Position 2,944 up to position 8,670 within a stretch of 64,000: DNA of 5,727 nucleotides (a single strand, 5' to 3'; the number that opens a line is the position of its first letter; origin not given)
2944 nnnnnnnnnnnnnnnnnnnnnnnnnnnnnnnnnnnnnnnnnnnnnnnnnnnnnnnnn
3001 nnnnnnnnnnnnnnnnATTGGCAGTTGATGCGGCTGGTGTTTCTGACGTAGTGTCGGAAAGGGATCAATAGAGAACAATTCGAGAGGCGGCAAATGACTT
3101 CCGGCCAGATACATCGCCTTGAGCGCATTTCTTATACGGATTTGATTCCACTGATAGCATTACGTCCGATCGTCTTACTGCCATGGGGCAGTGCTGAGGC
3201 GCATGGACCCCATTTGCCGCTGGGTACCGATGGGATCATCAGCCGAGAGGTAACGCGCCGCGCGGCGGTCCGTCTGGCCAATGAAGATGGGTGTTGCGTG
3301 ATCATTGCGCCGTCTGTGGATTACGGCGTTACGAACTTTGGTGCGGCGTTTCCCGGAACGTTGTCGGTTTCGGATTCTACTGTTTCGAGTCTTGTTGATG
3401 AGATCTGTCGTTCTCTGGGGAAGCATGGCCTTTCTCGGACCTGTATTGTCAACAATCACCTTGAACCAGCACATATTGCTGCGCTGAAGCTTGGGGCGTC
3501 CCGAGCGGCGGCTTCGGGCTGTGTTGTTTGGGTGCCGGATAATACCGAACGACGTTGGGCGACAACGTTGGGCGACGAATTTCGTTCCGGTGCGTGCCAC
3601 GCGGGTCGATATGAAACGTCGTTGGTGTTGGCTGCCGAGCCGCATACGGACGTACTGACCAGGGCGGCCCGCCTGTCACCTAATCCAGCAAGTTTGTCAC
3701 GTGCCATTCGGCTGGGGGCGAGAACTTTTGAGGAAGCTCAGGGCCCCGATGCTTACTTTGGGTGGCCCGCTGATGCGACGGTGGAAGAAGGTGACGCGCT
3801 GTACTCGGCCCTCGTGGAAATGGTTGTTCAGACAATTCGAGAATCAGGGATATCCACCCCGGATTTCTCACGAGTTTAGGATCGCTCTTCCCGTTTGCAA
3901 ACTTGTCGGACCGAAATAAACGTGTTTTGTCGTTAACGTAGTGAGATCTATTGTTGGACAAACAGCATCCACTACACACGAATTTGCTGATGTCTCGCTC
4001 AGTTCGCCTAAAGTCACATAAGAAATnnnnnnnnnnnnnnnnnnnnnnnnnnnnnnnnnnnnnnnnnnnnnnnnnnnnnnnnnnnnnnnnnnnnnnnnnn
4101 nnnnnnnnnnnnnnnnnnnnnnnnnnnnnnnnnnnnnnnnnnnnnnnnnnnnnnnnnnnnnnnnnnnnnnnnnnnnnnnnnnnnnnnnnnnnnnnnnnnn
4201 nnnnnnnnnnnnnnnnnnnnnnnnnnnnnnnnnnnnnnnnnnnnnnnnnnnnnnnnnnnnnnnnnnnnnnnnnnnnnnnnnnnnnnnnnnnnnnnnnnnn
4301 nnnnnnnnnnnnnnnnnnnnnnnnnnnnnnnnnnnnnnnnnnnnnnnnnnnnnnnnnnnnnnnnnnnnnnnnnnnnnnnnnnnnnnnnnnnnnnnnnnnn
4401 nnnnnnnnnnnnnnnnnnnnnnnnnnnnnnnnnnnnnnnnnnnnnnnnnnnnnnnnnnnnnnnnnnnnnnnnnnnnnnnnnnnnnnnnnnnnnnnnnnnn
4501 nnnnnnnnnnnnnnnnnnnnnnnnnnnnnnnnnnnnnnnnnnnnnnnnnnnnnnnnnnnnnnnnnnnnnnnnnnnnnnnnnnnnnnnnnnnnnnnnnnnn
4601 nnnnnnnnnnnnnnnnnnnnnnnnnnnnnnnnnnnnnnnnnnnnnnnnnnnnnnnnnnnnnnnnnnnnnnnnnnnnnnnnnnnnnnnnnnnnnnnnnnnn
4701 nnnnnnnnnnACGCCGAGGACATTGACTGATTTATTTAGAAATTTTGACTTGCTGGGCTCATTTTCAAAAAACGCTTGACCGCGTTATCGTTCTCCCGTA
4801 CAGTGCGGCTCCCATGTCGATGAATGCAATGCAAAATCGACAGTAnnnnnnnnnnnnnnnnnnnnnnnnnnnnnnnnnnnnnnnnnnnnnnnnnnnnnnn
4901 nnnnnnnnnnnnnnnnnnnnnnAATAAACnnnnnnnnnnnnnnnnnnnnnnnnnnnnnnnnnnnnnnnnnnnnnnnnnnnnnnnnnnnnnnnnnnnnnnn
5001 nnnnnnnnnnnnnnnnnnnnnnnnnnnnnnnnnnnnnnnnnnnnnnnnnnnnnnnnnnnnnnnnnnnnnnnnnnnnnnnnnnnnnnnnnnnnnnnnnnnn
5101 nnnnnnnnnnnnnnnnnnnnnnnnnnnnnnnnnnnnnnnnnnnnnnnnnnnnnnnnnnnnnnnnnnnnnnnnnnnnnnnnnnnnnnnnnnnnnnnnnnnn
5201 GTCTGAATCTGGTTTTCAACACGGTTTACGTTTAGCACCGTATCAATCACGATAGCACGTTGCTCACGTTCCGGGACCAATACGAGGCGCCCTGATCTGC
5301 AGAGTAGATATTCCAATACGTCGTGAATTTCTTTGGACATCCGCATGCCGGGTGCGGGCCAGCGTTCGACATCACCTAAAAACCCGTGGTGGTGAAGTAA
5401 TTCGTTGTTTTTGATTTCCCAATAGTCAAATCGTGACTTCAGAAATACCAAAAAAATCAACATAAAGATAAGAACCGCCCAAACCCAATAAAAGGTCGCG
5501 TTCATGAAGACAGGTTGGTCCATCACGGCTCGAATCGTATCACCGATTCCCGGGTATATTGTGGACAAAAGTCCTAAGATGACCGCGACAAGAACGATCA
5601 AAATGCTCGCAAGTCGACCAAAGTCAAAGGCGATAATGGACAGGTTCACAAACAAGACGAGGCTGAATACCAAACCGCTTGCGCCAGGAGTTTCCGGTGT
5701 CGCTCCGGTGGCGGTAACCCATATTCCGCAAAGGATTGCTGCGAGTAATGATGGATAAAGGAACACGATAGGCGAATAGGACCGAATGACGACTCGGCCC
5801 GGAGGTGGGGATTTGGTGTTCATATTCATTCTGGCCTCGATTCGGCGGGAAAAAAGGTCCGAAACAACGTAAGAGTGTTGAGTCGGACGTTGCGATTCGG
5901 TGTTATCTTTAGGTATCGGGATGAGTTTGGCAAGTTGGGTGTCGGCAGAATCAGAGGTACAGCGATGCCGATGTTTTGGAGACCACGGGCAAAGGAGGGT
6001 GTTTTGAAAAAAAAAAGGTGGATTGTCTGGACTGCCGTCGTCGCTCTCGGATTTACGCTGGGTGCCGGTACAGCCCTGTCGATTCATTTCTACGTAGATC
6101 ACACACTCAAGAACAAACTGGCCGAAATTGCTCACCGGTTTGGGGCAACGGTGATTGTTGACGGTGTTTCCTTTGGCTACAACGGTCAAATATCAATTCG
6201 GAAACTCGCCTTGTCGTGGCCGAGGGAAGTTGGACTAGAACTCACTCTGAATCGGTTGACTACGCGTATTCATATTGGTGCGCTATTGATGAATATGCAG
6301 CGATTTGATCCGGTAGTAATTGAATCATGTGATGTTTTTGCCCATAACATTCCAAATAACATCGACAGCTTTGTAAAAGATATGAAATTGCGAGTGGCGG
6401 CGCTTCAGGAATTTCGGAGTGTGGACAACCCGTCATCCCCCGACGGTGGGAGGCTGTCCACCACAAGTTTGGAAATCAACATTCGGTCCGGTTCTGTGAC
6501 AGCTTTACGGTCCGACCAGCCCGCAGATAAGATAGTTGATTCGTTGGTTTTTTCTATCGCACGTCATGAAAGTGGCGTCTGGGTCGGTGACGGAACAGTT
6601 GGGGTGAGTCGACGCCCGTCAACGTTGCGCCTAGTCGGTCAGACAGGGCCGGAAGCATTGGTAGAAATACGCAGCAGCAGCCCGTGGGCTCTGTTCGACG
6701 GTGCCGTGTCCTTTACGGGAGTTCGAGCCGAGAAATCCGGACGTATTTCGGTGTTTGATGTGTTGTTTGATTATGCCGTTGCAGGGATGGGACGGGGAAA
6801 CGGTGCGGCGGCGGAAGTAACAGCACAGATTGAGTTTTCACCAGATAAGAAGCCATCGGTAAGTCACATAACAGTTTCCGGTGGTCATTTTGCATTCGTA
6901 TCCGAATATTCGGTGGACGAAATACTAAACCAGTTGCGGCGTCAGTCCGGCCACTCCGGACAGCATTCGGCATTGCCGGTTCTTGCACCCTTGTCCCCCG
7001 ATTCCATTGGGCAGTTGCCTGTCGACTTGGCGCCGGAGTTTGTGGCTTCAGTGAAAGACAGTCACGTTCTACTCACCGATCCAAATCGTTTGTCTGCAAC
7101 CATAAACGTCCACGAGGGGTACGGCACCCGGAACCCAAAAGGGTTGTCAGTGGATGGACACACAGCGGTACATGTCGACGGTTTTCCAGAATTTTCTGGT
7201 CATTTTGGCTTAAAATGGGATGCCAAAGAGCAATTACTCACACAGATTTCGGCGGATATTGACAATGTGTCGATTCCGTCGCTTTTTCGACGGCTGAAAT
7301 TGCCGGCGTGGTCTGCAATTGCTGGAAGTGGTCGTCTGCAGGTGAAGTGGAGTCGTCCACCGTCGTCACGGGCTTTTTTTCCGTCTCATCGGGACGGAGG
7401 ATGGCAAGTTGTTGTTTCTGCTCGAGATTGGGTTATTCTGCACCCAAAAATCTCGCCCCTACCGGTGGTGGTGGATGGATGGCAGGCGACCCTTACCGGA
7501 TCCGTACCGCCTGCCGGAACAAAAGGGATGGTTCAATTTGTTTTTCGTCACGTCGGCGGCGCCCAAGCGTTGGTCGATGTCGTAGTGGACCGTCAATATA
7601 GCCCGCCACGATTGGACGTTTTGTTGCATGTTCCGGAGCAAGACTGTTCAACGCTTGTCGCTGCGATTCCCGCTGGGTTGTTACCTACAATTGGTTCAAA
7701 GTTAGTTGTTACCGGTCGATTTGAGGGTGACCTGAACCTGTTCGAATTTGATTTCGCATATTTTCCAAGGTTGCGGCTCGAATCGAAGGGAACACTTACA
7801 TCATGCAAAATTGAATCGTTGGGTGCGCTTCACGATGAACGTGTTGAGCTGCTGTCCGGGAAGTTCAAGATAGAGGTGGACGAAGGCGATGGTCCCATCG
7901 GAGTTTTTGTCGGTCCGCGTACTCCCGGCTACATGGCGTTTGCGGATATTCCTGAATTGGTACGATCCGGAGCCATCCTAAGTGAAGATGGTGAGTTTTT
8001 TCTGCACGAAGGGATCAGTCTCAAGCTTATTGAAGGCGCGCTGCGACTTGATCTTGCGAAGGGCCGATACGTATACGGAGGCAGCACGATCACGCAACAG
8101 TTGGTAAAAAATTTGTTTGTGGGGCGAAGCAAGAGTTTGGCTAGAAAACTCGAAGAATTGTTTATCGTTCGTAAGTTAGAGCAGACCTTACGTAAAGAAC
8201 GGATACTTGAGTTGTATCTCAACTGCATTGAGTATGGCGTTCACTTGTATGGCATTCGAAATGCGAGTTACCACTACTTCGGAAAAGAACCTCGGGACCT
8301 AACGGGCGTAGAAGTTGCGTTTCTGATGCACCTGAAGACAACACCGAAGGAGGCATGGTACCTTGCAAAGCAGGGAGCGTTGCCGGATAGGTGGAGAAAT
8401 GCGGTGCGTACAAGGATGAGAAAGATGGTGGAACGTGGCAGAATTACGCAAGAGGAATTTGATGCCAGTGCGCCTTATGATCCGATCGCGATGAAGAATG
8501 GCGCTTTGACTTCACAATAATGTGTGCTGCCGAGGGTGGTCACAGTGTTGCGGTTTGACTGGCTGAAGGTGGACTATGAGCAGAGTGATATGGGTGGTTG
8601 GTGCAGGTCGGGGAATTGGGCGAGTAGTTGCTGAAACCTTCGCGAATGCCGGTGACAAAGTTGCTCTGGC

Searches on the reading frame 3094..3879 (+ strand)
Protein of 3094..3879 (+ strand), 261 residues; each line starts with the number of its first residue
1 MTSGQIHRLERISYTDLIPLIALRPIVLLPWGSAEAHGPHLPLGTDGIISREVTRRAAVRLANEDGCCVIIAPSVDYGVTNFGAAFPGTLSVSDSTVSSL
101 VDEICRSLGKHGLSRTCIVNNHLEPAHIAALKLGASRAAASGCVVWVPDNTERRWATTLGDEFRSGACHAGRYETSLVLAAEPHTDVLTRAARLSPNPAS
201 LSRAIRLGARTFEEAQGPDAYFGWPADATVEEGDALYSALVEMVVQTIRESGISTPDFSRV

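Call 76: search_protein_families(library=pfam, proteins=[window:3094-3879:+], max_evalue=0.001)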
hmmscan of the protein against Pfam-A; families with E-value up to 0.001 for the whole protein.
window:3094-3879:+ (261 aa): 1 family
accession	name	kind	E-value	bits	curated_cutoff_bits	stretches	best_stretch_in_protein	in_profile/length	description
PF02633.19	Creatininase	-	2.6e-48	165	31.3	1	17-248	8-238/238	Creatinine amidohydrolase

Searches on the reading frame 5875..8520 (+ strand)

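Call 76: search_protein_families(library=pfam, proteins=[window:5875-8520:+], max_evalue=0.001)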
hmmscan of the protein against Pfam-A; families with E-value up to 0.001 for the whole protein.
window:5875-8520:+ (881 aa): 1 family
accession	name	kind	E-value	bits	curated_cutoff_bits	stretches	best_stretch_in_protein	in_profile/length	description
PF00912.28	Transgly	-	2.9e-42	144.6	27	1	685-841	15-171/178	Transglycosylase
